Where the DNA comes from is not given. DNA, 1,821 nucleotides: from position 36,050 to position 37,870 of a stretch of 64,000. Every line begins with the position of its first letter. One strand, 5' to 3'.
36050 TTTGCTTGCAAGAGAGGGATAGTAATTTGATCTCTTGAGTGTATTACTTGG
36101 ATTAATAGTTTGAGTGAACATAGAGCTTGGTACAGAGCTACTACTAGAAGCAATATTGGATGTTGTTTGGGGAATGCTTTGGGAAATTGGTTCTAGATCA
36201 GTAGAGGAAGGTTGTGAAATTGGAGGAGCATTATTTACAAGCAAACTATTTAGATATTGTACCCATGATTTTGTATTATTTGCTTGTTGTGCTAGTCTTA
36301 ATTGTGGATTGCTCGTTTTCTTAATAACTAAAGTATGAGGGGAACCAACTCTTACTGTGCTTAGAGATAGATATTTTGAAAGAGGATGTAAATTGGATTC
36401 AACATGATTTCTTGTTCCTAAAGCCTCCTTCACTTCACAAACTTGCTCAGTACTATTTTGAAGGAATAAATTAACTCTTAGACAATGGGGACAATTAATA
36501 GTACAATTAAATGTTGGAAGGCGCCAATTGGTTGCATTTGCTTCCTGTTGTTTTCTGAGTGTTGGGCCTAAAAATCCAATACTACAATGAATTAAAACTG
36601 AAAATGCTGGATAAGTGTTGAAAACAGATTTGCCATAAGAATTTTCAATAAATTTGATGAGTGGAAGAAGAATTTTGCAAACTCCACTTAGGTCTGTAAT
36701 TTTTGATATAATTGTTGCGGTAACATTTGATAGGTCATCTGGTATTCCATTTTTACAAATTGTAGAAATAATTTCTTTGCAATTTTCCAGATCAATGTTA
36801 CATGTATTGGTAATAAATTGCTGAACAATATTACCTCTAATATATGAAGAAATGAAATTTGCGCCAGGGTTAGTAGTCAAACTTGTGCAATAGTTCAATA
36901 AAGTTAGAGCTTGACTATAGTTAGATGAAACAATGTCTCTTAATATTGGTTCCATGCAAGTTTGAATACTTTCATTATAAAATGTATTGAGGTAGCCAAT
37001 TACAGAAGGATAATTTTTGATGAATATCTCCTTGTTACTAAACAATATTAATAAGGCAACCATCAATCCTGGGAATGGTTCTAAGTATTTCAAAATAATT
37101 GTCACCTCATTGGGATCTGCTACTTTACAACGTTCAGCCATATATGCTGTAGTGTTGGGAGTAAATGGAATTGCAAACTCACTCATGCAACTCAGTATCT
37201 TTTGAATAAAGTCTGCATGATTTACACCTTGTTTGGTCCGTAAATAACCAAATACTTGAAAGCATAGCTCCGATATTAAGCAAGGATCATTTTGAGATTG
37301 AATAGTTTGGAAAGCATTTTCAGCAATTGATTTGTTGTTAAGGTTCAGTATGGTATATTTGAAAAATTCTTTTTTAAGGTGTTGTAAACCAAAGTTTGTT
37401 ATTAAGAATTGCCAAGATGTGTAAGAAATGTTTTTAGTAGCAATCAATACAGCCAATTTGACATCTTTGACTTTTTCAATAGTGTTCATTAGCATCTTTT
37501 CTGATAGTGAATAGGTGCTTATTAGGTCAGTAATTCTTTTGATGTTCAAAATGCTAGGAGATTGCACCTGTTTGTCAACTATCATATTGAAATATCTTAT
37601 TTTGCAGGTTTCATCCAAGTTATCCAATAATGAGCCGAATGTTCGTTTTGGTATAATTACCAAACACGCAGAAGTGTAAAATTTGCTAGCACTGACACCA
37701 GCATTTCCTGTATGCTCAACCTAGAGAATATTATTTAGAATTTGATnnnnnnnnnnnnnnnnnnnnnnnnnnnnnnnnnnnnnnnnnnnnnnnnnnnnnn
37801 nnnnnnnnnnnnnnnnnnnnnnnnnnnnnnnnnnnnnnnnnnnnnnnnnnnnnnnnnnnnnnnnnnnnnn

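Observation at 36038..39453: Large two-exon 2OG-Fe(II) oxygenase with uncharacterised 540-aa C-terminal domain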

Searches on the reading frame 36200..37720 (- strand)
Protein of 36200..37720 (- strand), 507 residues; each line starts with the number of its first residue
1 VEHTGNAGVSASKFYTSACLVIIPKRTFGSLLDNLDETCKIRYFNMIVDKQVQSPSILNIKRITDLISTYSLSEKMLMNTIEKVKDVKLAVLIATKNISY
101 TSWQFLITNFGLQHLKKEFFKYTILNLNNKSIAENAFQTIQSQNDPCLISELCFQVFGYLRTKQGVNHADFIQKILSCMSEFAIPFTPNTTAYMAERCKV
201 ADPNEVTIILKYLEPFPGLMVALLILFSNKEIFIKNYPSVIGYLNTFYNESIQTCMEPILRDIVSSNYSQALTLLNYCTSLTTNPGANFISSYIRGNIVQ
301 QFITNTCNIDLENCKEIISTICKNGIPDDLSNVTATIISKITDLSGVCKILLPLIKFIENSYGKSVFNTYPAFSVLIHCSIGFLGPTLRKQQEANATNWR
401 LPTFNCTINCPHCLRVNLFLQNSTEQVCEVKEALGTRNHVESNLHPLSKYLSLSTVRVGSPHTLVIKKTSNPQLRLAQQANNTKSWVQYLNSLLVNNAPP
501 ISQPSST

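Call 32: search_protein_representatives(protein=window:36200-37720:-)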
Query: 507 residues. Proteins with E-value up to 0.001 (for the whole library): 41; up to 1e-10: 3; up to 1e-30: 0. The best 41 are listed.
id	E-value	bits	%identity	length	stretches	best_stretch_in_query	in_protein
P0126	1.8e-25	106.0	26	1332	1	15-493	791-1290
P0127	5.2e-12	61.6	27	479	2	289-470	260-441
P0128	7.3e-11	57.8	29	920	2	229-470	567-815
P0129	1.1e-08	50.7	27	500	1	307-496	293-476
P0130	1.5e-07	46.9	26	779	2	312-472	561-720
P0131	8.2e-07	44.5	30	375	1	312-470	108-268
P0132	9.4e-07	44.3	39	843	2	396-499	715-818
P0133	1.9e-06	43.3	28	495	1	247-479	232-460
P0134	3.5e-06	42.4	38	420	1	392-471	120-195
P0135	4.9e-06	41.9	40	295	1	399-489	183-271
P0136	7.3e-06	41.3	25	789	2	230-490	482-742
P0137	7.6e-06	41.3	26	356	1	239-470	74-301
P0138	1.7e-05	40.1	39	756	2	395-476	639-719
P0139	2.0e-05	39.9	24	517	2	249-445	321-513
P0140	2.1e-05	39.8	38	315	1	393-471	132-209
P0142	4.3e-05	38.8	31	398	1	393-493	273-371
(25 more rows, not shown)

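Call 33: search_protein_families(library=pfam, proteins=[P0126, P0127, P0128, P0129, P0131, P0133, P0134, P0135, P0137, P0142], max_evalue=0.01)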
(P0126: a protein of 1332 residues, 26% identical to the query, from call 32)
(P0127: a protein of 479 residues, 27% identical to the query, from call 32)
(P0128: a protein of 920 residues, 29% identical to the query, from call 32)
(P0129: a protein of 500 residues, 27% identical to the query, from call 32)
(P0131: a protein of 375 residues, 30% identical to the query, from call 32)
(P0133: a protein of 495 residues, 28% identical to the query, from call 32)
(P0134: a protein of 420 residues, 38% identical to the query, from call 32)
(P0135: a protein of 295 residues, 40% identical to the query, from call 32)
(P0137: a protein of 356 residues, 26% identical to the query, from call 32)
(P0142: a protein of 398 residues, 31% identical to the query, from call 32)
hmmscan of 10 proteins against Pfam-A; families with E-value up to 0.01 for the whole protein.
P0126 (1332 aa): 1 family
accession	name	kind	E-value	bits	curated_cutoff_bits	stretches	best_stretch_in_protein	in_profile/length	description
PF17745.6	Ydr279_N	-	0.0022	18.7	25.2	1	452-500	14-60/79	Ydr279p protein triple barrel domain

P0127 (479 aa): 0 families

P0128 (920 aa): 0 families

P0129 (500 aa): 0 families

P0131 (375 aa): 0 families

P0133 (495 aa): 0 families

P0134 (420 aa): 0 families

P0135 (295 aa): 0 families

P0137 (356 aa): 0 families

P0142 (398 aa): 0 families

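Call 39: find_homologous_proteins(query=window:36200-37720:-, max_evalue=0.001)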
Query window:36200-37720:-: 8000 candidates shared short words with the query, none scored E <= 0.001.

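Call 49: predict_structure(alignment_id=A3)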
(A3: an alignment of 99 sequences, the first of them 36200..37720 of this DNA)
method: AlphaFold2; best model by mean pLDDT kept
length: 507 residues; sequences in the alignment: 99
mean_pLDDT: 72.2   pTM: 0.52
mean pLDDT of the five models: 72.2, 71.2, 70.8, 69.1, 67.0
residues with pLDDT >= 90: 136; 70-90: 93; 50-70: 253; < 50: 25
segments of 3 or more residues with pLDDT < 50: 1-7, 9-16, 501-507
pLDDT, mean of each block of 10 residues (from residue 1): 42 52 77 78 76 70 68 58 56 55 58 58 58 59 59 61 57 62 56 62 69 63 57 57 52 57 59 62 64 66 66 89 85 89 92 97 93 95 93 77 93 97 94 98 95 96 95 85 95 80 45
secondary structure, 60 per line:
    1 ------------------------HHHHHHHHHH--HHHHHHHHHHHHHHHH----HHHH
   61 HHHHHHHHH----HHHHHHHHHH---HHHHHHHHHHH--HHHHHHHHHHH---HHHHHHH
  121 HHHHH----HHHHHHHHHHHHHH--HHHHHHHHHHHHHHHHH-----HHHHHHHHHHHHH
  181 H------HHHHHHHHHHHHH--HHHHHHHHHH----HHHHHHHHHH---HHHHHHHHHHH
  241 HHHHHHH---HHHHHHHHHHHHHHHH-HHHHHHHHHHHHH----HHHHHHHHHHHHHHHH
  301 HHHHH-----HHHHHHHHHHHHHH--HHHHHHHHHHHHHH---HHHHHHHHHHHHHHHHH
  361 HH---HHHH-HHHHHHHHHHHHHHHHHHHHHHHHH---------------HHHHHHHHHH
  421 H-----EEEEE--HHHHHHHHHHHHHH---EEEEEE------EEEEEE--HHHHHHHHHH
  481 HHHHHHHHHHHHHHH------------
elements in order: H25-34 H37-52 H57-69 H74-83 H87-97 H100-110 H114-125 H130-143 H146-162 H168-181 H188-200 H203-212 H217-226 H230-247 H251-266 H268-280 H285-305 H311-324 H327-340 H344-362 H366-369 H371-395 H411-421 E427-431 H434-447 E451-456 E463-468 H471-495

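Call 71: fold_search(model_id=the predicted structure, library=pdb)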
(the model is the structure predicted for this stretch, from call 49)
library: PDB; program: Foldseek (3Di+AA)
matches with E <= 10: 585; with E <= 0.001: 0
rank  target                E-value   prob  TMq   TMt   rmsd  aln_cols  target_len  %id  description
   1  9mg8_A                3.6e-03  0.38  0.09  0.12  25.8       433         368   12  Crystal Structure of b-iTHR-110 (released 2025-12-17)
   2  9cpa_Q                3.7e-03  0.77  0.16  0.17  27.7       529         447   14  Structure of a Mammalian DHX29-bound 43S Pre-initiation Complex (released 2025-07-23)
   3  8v3b_a                1.2e-02  0.60  0.14  0.16  21.8       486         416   13  Computational Designed Nanocage O43_129_+4 (released 2024-03-13)
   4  8bbe_D                3.4e-02  0.38  0.15  0.13  25.7       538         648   10  Structure of the IFT-A complex; IFT-A2 module (released 2022-12-21)
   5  3edt_D                3.5e-02  0.89  0.20  0.32  11.7       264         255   12  Crystal structure of the mutated S328N hKLC2 TPR domain (released 2009-02-10)
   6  9dtr_S                3.5e-02  0.77  0.21  0.19  18.3       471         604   13  Structure of the yeast post-catalytic P complex spliceosome at 2.3 Angstrom resolution (released 2024-12-25)
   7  9hvq_Q                3.9e-02  0.72  0.21  0.14  22.1       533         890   10  Structure of the transcribing Pol II-DSIF-PAF-SPT6-RECQL5 complex (released 2025-07-16)
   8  3ceq_A                4.7e-02  0.90  0.21  0.34  11.4       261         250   11  The TPR domain of Human Kinesin Light Chain 2 (hKLC2) (released 2008-08-12)
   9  4g1t_A                4.7e-02  0.80  0.22  0.25  24.0       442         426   10  Crystal structure of interferon-stimulated gene 54 (released 2012-08-15)
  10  3edt_B                4.9e-02  0.85  0.20  0.32  11.7       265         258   14  Crystal structure of the mutated S328N hKLC2 TPR domain (released 2009-02-10)
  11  5lj3_S                4.9e-02  0.82  0.22  0.23  18.7       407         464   12  Structure of the core of the yeast spliceosome immediately after branching (released 2016-08-03)
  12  9mg8_B                4.9e-02  0.13  0.08  0.11  29.9       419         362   12  Crystal Structure of b-iTHR-110 (released 2025-12-17)
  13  8ro0_J                5.1e-02  0.82  0.21  0.19  15.8       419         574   10  Structure of the C. elegans Intron Lariat Spliceosome primed for disassembly (ILS') (released 2024-08-07)
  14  6swu_E                5.4e-02  0.80  0.20  0.28  12.8       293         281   12  Crystal structure of the TPR domain of KLC1 in complex with an engineered high-affinity cargo peptide. (released 2020-09-30)
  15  6exn_S                5.4e-02  0.41  0.15  0.16  22.1       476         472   12  Post-catalytic P complex spliceosome with 3' splice site docked (released 2018-01-17)
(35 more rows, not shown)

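Call 81: list_cluster_members(proteins=[P0126, P0004, P0005, P0118, P0008])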
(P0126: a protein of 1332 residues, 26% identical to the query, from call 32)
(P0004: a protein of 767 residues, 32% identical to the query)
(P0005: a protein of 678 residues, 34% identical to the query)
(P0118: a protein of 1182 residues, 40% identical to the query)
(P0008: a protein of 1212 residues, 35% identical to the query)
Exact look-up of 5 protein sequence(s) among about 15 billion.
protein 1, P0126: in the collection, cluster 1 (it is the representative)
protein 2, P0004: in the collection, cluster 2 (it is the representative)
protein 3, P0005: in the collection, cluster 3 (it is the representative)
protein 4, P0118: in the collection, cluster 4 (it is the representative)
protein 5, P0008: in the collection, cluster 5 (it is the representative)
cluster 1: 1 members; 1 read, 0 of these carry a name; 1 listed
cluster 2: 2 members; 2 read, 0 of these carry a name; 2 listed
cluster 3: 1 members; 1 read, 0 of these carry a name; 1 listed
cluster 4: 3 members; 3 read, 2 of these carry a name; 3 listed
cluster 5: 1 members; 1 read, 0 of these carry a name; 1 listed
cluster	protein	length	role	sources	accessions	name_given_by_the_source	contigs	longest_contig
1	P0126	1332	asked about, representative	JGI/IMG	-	-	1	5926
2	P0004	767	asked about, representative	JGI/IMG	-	-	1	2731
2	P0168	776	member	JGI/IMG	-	-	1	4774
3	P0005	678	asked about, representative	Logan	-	-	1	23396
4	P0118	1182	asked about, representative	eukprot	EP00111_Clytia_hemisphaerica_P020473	TCONS_00060315-protein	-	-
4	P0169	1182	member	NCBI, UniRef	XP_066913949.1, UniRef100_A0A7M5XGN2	uncharacterized protein [Clytia hemisphaerica] | Fe2OG dioxygenase domain-containing protein n=1 Tax=Clytia hemisphaerica TaxID=252671 ...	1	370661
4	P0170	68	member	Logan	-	-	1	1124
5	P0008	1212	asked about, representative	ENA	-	-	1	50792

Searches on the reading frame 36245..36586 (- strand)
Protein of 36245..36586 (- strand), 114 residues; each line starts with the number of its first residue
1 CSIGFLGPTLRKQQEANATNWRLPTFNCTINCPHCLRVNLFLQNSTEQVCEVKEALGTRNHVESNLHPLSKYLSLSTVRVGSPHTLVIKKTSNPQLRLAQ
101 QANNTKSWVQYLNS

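Call 63: search_solved_structures(query=A5, max_evalue=10, show_alignments=2)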
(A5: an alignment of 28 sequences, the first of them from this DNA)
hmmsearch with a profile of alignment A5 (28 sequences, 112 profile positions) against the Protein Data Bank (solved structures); distinct sequences matched with E-value up to 10: 2.
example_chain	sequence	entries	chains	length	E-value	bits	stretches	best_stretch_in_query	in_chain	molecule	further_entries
3zbw_A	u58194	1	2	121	0.08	16.4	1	30-82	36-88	ANGIOGENIN-3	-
6mrs_A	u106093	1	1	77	1.4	12.4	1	54-105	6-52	Peak6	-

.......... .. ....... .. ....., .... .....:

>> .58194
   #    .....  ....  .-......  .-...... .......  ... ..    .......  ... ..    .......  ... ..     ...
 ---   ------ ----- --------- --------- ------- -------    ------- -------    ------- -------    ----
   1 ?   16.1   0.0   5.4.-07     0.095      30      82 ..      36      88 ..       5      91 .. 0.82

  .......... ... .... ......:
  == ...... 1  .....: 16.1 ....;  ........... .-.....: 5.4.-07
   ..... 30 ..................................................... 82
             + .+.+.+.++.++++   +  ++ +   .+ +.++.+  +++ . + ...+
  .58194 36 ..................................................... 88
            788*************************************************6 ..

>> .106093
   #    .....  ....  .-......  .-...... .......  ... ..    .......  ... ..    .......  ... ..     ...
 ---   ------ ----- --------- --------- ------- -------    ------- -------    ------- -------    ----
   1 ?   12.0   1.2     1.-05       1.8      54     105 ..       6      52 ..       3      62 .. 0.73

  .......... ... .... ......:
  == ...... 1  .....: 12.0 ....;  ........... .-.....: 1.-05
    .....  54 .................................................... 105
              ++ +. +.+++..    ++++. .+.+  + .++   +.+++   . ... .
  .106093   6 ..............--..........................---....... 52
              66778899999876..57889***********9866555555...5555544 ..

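Call 64: search_protein_families(library=pfam, alignment_id=A5, max_evalue=1)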
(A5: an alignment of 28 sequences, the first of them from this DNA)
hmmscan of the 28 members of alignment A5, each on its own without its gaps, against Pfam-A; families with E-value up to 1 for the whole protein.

A. member 1, seq(114 aa): 0 families

B. families by the number of members that match (of 28 scanned): 21 families
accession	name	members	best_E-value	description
PF14856.11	Hce2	2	0.0092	Pathogen effector; putative necrosis-inducing factor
PF24211.1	DUF7432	2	0.018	Family of unknown function (DUF7432)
PF17290.8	Arena_ncap_C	2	0.061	Arenavirus nucleocapsid C-terminal domain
PF03496.20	ADPrib_exo_Tox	1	0.0006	ADP-ribosyltransferase exoenzyme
PF12259.13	Baculo_F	1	0.0034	Baculovirus F protein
PF10234.14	Cluap1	1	0.0049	Clusterin-associated protein-1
PF13167.11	GTP-bdg_N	1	0.0063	GTP-binding GTPase N-terminal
PF16460.11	Phage_TTP_11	1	0.0095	Phage tail tube, TTP, lambda-like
PF23499.1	YnfU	1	0.04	YnfU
PF11293.13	DUF3094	1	0.045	Protein of unknown function (DUF3094)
PF16593.10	Cas9-BH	1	0.055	Bridge helix of CRISPR-associated endonuclease Cas9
PF04134.17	DCC1-like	1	0.064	DCC1-like thiol-disulfide oxidoreductase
PF03960.21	ArsC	1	0.076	ArsC family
PF16304.10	DUF4946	1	0.086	Domain of unknown function (DUF4946)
PF21283.2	EPCAM-Trop-2_C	1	0.097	EPCAM/Trop-2, C-terminal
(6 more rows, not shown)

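Call 91: find_homologous_proteins(query=A5, max_evalue=0.001)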
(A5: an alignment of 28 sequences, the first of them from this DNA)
Query A5 (28 sequences) (114 aa, profile of the alignment): 41 proteins with E <= 0.001 among 398 candidates.
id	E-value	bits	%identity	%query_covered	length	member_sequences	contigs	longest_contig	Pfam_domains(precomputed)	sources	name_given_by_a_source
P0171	4.4e-29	119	-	-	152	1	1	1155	-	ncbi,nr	ncbi:MAG: hypothetical protein GY927_24375, partial [bacterium]|nr:hypothetical protein [bacterium]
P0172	1.1e-28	117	-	-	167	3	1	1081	-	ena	-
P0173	2.1e-28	117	-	-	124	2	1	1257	-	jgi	-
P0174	2.5e-28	116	-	-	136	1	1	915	-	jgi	jgi:hypothetical protein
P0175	6.1e-28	115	-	-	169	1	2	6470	-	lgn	-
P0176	9.8e-28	114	-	-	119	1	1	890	-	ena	-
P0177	2.4e-27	113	26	61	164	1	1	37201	-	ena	-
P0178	2.6e-27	113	-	-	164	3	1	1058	-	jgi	jgi:hypothetical protein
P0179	6.5e-27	112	-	-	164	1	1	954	-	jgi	-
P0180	8.2e-27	111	-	-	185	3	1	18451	-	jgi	jgi:hypothetical protein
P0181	1.4e-26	111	-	-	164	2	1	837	-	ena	-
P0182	6.3e-26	109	-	-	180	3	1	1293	-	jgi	jgi:hypothetical protein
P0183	1.0e-25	108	29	43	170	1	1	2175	-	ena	-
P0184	5.3e-25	106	-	-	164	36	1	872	-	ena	-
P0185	5.8e-25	105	-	-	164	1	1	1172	-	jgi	jgi:hypothetical protein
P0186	6.4e-25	105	-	-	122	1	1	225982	-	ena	-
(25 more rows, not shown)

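Call 92: find_encoding_contigs(protein=P0186, flank=5000, max_places=1)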
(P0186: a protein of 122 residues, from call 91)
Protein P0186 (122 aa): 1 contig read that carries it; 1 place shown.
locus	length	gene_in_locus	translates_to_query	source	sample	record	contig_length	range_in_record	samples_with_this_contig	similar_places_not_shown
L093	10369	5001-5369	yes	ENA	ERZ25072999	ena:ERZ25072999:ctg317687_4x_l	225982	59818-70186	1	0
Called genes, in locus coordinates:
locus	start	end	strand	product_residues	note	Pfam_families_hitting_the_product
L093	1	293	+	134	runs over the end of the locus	PF01850:PIN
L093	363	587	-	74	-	-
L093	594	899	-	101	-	-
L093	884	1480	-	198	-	PF13191:AAA_16, PF24883:NPHP3_N (faint), PF13401:AAA_22 (weak)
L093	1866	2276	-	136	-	-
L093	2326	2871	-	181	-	PF11848:DUF3368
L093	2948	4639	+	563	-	-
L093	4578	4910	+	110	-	-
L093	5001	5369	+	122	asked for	-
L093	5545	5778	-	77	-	-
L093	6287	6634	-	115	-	-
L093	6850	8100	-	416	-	PF01306:LacY_symp, PF03825:Nuc_H_symport, PF07690:MFS_1, PF12832:MFS_1_like, PF07690:MFS_1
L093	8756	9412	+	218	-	PF04657:DMT_YdcZ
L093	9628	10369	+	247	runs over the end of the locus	PF03091:CutA1, PF12867:DinB_2 (weak)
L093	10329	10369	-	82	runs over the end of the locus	-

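Call 93: find_encoding_contigs(protein=P0177, flank=5000, max_places=1)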
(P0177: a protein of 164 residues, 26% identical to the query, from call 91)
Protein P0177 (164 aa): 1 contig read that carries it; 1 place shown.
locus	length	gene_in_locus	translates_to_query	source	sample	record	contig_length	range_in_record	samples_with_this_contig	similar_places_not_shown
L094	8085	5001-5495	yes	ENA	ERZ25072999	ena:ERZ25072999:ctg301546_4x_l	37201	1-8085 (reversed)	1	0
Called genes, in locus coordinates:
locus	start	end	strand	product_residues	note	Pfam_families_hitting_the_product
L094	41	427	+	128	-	PF00856:SET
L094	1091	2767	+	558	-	PF00078:RVT_1, PF08388:GIIM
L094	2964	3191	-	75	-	-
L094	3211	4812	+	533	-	PF13640:2OG-FeII_Oxy_3 (weak)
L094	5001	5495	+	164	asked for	-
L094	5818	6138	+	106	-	-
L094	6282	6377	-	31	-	-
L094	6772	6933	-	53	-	-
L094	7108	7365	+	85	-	PF12802:MarR_2 (faint)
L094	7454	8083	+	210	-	?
